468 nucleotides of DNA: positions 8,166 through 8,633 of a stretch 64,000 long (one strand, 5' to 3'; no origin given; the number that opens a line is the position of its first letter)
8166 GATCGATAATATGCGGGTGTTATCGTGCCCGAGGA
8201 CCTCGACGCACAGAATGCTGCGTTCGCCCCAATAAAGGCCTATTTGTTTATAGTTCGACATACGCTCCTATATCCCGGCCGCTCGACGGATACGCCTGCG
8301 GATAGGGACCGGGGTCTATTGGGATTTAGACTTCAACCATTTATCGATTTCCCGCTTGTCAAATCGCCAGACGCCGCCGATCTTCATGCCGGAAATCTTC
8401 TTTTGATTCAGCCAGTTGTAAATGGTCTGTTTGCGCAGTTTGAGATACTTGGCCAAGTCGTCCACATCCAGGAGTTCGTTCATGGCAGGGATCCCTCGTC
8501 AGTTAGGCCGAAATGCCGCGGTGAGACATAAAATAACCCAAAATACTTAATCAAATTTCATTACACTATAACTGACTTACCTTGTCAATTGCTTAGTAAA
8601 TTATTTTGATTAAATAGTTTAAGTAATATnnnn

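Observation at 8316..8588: Unannotated excisionase-family HTH gene as first cistron of the pilus operon, downstream of a near-consensus sigma70 promoter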

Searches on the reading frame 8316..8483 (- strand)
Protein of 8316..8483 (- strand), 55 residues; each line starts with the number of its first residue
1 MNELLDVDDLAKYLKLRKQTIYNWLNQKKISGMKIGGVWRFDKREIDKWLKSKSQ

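Call 3: search_protein_families(library=pfam, proteins=[window:8316-8483:-], max_evalue=0.01)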
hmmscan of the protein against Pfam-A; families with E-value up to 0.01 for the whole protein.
window:8316-8483:- (55 aa): 3 families
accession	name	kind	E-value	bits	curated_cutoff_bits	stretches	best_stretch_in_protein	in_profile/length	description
PF12728.13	HTH_17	-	7.4e-17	61.8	27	1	4-53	1-50/51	Helix-turn-helix domain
PF03374.19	ANT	-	0.0031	18.3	25.3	1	3-53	22-74/108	Phage antirepressor protein KilAC domain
PF15943.11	YdaS_toxin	-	0.0052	17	30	0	9-31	13-36/65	Bacterial toxin YdaS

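Call 4: search_protein_families(library=ncbifam, proteins=[window:8316-8483:-], max_evalue=0.01)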
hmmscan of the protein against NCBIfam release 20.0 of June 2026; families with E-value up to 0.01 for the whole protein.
window:8316-8483:- (55 aa): 2 families
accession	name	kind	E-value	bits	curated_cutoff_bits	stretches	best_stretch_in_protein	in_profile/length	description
NF047737.1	antiphage_MADS1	equivalog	1.5e-19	69.9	80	1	3-50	2-49/49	methylation-associated defense system helix-turn-helix domain-containing protein MAD1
TIGR01764.1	excise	domain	4e-12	46.3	28.8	1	7-51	4-48/49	excisionase family DNA-binding protein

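Call 8: find_encoding_contigs(protein=window:8316-8483:-, flank=10000, max_places=10)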
Protein window:8316-8483:- (55 aa): 22 contigs read that carry it; 2 places shown.
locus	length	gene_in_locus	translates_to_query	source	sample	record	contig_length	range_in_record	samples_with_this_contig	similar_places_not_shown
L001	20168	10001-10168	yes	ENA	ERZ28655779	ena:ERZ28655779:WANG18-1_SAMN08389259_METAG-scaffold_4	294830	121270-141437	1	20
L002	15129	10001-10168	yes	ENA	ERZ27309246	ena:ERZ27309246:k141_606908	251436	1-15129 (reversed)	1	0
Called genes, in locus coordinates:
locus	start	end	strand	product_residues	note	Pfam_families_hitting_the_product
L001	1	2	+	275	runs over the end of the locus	PF01408:GFO_IDH_MocA, PF03447:NAD_binding_3, PF01958:Asp_DH_C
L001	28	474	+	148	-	-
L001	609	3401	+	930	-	PF00005:ABC_tran (faint), PF02463:SMC_N (faint), PF03193:RsgA_GTPase (faint), PF13191:AAA_16 (faint), PF13304:AAA_21 (faint), PF13476:AAA_23 (faint), PF17760:UvrA_inter, PF17755:UvrA_DNA-bind, +3 more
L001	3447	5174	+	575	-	PF13432:TPR_16 (faint), PF00515:TPR_1 (faint), PF13424:TPR_12 (faint), PF07719:TPR_2 (faint), PF13414:TPR_11 (faint), PF13428:TPR_14 (faint)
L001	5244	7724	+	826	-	PF13512:TPR_18 (faint), PF23914:TPR_CcmH_CycH (faint), PF24575:TPR_Slam (faint), PF12895:ANAPC3 (weak), PF13174:TPR_6, PF13525:YfiO, PF13432:TPR_16, PF13424:TPR_12 (weak), +18 more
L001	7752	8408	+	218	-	PF01618:MotA_ExbB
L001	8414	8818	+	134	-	PF02472:ExbD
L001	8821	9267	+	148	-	-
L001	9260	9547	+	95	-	-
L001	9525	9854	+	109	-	-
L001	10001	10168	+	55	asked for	PF12728:HTH_17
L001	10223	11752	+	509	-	PF11104:PilM_2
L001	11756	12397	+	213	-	PF04350:PilO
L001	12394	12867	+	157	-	PF16537:T2SSB (faint)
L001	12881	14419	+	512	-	PF07660:STN, PF03958:Secretin_N, PF00263:Secretin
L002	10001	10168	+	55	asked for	PF12728:HTH_17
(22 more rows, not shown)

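Call 9: find_homologous_proteins(query=window:8319-8483:-, max_evalue=0.001)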
Query window:8319-8483:- (55 aa): 612 proteins with E <= 0.001 among 612 candidates; the best 120 are listed.
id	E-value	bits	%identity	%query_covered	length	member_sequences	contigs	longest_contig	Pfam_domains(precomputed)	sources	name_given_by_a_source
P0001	1.1e-28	115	100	100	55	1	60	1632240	PF12728.14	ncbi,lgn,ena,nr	ncbi:MAG: helix-turn-helix domain-containing protein [Candidatus Omnitrophica bacterium]|nr:helix-tu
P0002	1.4e-28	115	100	100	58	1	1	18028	PF12728.14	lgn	-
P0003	1.4e-28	115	100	100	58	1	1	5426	PF12728.14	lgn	-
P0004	2.8e-28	114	98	100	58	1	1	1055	PF12728.14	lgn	-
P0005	5.0e-26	107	91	100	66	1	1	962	PF12728.14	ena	-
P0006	1.3e-25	105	91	100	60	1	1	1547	PF12728.14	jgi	-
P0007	1.9e-25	105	91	100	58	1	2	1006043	PF12728.14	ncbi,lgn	ncbi:MAG: helix-turn-helix domain-containing protein [Candidatus Omnitrophota bacterium]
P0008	2.1e-25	105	91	100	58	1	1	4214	PF12728.14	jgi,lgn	-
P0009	2.1e-25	105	91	100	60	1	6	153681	PF12728.14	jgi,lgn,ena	-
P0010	2.2e-25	105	91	100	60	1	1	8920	PF12728.14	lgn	-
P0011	3.3e-25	104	87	100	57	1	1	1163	PF12728.14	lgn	-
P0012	3.6e-25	104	85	100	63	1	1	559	PF12728.14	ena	-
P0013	3.8e-25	104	92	91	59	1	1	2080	PF12728.14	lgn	-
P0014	4.3e-25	104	89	100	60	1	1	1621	PF12728.14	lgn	-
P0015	5.4e-25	103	87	100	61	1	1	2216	PF12728.14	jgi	-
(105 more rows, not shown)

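Call 12: search_solved_structures(query=window:8319-8483:-, max_evalue=1, show_alignments=3)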
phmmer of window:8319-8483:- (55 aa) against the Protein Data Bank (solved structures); distinct sequences matched with E-value up to 1: 1.
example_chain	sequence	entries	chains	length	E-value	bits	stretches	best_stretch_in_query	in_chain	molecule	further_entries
5xy3_f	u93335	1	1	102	0.28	15.1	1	29-49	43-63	Ribosomal protein L35Ae, putative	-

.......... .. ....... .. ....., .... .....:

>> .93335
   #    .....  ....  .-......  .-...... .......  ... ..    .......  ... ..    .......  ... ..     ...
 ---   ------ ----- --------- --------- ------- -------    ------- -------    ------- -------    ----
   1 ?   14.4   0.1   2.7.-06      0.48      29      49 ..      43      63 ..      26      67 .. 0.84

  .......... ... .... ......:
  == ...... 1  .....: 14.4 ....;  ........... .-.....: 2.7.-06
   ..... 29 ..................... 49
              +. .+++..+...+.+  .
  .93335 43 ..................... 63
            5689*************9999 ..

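Call 14: search_solved_structures(query=A1, max_evalue=1, show_alignments=4)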
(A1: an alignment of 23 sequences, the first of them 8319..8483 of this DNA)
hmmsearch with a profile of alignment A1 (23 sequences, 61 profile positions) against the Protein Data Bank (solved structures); distinct sequences matched with E-value up to 1: 2.
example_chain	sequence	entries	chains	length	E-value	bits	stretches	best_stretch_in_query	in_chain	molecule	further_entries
5xy3_f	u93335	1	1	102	0.08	16.1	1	31-49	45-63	Ribosomal protein L35Ae, putative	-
2fq4_A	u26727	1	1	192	0.74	13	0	5-27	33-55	Transcriptional regulator, TetR family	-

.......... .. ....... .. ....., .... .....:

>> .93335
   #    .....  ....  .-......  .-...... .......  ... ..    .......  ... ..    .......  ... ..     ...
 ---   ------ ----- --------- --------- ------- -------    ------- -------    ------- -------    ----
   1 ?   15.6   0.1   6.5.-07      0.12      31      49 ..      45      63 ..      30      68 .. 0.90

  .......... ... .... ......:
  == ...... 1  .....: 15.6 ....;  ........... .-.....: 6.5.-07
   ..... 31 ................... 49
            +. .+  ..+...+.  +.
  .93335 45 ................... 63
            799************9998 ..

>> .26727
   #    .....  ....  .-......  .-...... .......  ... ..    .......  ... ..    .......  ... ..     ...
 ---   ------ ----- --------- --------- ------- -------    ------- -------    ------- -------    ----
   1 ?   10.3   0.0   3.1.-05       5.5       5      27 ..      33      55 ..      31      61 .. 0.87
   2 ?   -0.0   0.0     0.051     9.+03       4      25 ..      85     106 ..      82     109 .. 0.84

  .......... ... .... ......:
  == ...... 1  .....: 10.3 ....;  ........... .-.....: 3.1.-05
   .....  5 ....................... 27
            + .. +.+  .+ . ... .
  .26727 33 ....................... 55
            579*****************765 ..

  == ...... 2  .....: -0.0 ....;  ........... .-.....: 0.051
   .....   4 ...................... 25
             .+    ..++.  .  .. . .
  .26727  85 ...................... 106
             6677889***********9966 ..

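Call 15: find_related_loci(query=A1, collection=genome_contigs, flank=6000)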
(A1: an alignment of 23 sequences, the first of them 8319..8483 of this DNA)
Query A1 (55 aa) in genome_contigs; peptide patterns used: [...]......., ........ (x = any residue, [..] = any of these).
337 stretches matched a pattern; 320 encode a relative of the query (tblastn E <= 1e-3); the best 80 are kept; 80 distinct loci.
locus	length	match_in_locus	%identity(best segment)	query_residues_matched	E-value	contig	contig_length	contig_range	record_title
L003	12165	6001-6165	91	1-55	1e-28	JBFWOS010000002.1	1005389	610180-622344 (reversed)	MAG: Candidatus Omnitrophota bacterium isolate CA_2019_TPBF_141 NODE_29_length_1005389_cov_48.480852_TPBF, whole genome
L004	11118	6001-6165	84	1-55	3e-28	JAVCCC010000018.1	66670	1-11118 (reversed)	MAG: Candidatus Aceula lacicola isolate MAG_3300035698_1100 Ga0374944_044201, whole genome shotgun sequence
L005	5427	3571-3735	87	1-55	7e-28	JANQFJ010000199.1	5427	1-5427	MAG: Saprospiraceae bacterium isolate PL23a_bin.82 k99_3104497, whole genome shotgun sequence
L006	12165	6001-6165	84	1-55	6e-28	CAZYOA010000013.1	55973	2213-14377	MAG TPA_asm: uncultured Planctomycetales bacterium isolate binchicken_co181_631 genome assembly, contig: NODE_601_length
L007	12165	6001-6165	87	1-55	6e-28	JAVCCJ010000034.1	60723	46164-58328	MAG: Candidatus Zapsychrus exili isolate MAG_3300035698_1555 Ga0374944_168733, whole genome shotgun sequence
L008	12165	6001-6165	85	1-55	1e-27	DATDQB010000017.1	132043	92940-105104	MAG TPA_asm: Candidatus Omnitrophota bacterium isolate SMAG_U7936 k141_2020582, whole genome shotgun sequence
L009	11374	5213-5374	87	1-54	1e-27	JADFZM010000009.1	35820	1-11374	MAG: Candidatus Omnitrophota bacterium isolate nHLHbin2 nHLH_bin2_NODE_9_length_35820_cov_8.153191, whole genome shotgun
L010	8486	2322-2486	84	1-55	2e-27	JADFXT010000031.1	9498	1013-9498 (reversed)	MAG: Candidatus Omnitrophota bacterium isolate nDJH15bin6 nDJH15_bin6_NODE_31_length_9498_cov_5.567069, whole genome sho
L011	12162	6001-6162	85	2-55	2e-27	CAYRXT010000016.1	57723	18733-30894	MAG TPA_asm: uncultured Planctomycetales bacterium isolate SRP141376_co4_105 genome assembly, contig: NODE_968_length_57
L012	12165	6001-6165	78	1-55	4e-27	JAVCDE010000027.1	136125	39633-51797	MAG: Candidatus Aceula meridiana isolate MAG_3300035698_985 Ga0374944_593003, whole genome shotgun sequence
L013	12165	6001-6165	82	1-55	5e-27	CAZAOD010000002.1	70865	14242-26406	MAG TPA_asm: uncultured Planctomycetales bacterium isolate binchicken_co173_225 genome assembly, contig: NODE_1301_lengt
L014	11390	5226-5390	84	1-55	5e-27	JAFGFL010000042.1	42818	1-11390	MAG: Candidatus Omnitrophota bacterium isolate Zod_Metabat.1316 k87_6798255, whole genome shotgun sequence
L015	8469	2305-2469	84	1-55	4e-27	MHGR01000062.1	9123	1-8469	MAG: Omnitrophica WOR_2 bacterium RIFCSPHIGHO2_02_FULL_52_10 rifcsphigho2_02_scaffold_32194, whole genome shotgun sequen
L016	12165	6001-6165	82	1-55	4e-27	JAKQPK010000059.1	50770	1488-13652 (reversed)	MAG: Candidatus Omnitrophota bacterium isolate USMO_maxbin.079 k141_888940, whole genome shotgun sequence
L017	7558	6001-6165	80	1-55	6e-27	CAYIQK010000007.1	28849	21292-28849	MAG TPA_asm: uncultured Planctomycetales bacterium isolate ERP119705_co25_244 genome assembly, contig: NODE_805_length_2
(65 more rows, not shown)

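Call 32: search_protein_families(library=phrogs, proteins=[window:8316-8483:-], max_evalue=0.001)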
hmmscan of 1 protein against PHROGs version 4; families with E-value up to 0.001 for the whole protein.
window:8316-8483:- (55 aa): 7 families
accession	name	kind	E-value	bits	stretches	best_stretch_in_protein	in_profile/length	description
phrog_66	-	integration and excision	1e-10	42.9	1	1-54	90-144/412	excisionase and transcriptional regulator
phrog_10045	-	DNA, RNA and nucleotide metabolism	5e-07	30.5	1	2-51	18-68/74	HTH DNA binding protein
phrog_668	-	DNA, RNA and nucleotide metabolism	7.7e-07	30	1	2-55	61-115/181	HTH DNA binding protein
phrog_15534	-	DNA, RNA and nucleotide metabolism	1e-06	30.2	1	5-54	44-92/93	HTH DNA binding protein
phrog_1840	-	integration and excision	3.2e-06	28.5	1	4-52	6-55/90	excisionase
phrog_25262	-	unknown function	0.00026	21.9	1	3-53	33-84/106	-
phrog_2907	-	integration and excision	0.00097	20.5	0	2-54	4-61/117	excisionase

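Call 34: predict_structure(alignment_id=A1)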
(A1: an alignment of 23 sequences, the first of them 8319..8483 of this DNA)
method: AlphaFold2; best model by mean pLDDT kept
length: 55 residues; sequences in the alignment: 23
mean_pLDDT: 89.3   pTM: 0.65
mean pLDDT of the five models: 89.3, 87.8, 86.8, 85.9, 85.8
residues with pLDDT >= 90: 40; 70-90: 12; 50-70: 3; < 50: 0
segments of 3 or more residues with pLDDT < 50: none
pLDDT, mean of each block of 10 residues (from residue 1): 87 92 91 92 92 77
secondary structure, 60 per line:
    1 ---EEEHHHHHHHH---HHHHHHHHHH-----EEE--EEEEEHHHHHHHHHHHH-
elements in order: E4-6 H7-14 H18-27 E33-35 E38-42 H43-54

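Call 36: fold_search(model_id=the predicted structure, library=pdb)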
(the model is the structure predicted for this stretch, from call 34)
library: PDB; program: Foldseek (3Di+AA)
matches with E <= 10: 871; with E <= 0.001: 0
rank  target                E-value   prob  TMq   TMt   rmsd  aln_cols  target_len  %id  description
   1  6ama_B                2.6e-02  1.00  0.67  0.67   2.3        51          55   22  Structure of S. coelicolor/S. venezuelae BldC-smeA-ssfA complex to 3.09 Angstrom (released 2018-03-28)
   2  6ama_P                3.5e-02  1.00  0.67  0.66   2.3        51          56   22  Structure of S. coelicolor/S. venezuelae BldC-smeA-ssfA complex to 3.09 Angstrom (released 2018-03-28)
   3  6ama_H                4.3e-02  1.00  0.65  0.65   2.2        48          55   23  Structure of S. coelicolor/S. venezuelae BldC-smeA-ssfA complex to 3.09 Angstrom (released 2018-03-28)
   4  6ama_Y                4.6e-02  1.00  0.67  0.65   2.4        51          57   22  Structure of S. coelicolor/S. venezuelae BldC-smeA-ssfA complex to 3.09 Angstrom (released 2018-03-28)
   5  6ama_A                7.3e-02  1.00  0.66  0.67   2.2        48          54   23  Structure of S. coelicolor/S. venezuelae BldC-smeA-ssfA complex to 3.09 Angstrom (released 2018-03-28)
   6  6amk_B                8.4e-02  0.99  0.66  0.70   2.2        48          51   21  Structure of Streptomyces venezuelae BldC-whiI opt complex (released 2018-03-28)
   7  6amk_A                8.4e-02  0.99  0.66  0.69   2.3        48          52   21  Structure of Streptomyces venezuelae BldC-whiI opt complex (released 2018-03-28)
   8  5i44_A                1.3e-01  0.99  0.66  0.56   2.8        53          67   17  Structure of RacA-DNA complex; P21 form (released 2016-05-04)
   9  5i44_B                1.6e-01  0.99  0.68  0.58   2.6        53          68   17  Structure of RacA-DNA complex; P21 form (released 2016-05-04)
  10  4j2n_A                1.7e-01  0.99  0.69  0.70   2.4        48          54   19  Crystal Structure of mycobacteriophage Pukovnik Xis (released 2013-10-23)
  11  4j2n_C                1.9e-01  0.99  0.69  0.68   2.4        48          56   19  Crystal Structure of mycobacteriophage Pukovnik Xis (released 2013-10-23)
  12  6uvu_A                2.0e-01  0.75  0.51  0.28   6.8        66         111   15  Crystal structure of the AntR antimony-specific transcriptional repressor (released 2020-11-04)
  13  1y6u_MODEL_1_A        2.2e-01  0.94  0.62  0.58   3.3        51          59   12  The Structure of the Excisionase (Xis) Protein from Conjugative Transposon Tn916 Provides Insights into the Re (released 2005-03-15)
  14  6hn7_B                2.3e-01  0.99  0.76  0.60   2.7        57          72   21  Hijacking the Hijackers: Escherichia coli Pathogenicity Islands Redirect Helper Phage Packaging for Their Own Benefit. (released 2019-07-31)
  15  5i44_K                2.7e-01  0.96  0.67  0.58   2.9        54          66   17  Structure of RacA-DNA complex; P21 form (released 2016-05-04)
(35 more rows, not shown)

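Call 52: search_protein_representatives(alignment_id=A1)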
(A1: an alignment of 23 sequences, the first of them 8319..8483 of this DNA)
Query: 23 sequences, 61 profile positions. Proteins with E-value up to 0.001 (for the whole library): 10041; up to 1e-10: 211; up to 1e-30: 4. The best 150 are listed.
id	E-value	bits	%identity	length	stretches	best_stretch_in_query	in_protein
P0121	1.0e-33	131.1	-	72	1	2-60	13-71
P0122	7.6e-33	128.3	-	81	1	1-60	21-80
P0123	8.3e-33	128.2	-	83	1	1-58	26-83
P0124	5.0e-31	122.5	-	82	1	1-57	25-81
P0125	1.1e-28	115.0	-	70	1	5-59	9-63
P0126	1.5e-28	114.6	-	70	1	1-54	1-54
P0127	6.3e-27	109.4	-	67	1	2-59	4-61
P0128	2.1e-25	104.5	-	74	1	5-54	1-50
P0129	1.9e-24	101.4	-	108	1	3-55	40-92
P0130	3.7e-24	100.5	-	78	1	1-58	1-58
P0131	6.0e-24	99.8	-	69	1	2-54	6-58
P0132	9.2e-24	99.3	-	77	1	1-57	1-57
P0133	4.0e-23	97.2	-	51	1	1-48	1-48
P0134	3.8e-22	94.1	-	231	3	5-54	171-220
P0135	4.9e-22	93.7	-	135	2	3-59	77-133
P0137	6.3e-22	93.4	-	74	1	3-53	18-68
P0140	6.9e-21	90.0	-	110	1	1-53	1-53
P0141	1.9e-20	88.6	-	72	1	2-55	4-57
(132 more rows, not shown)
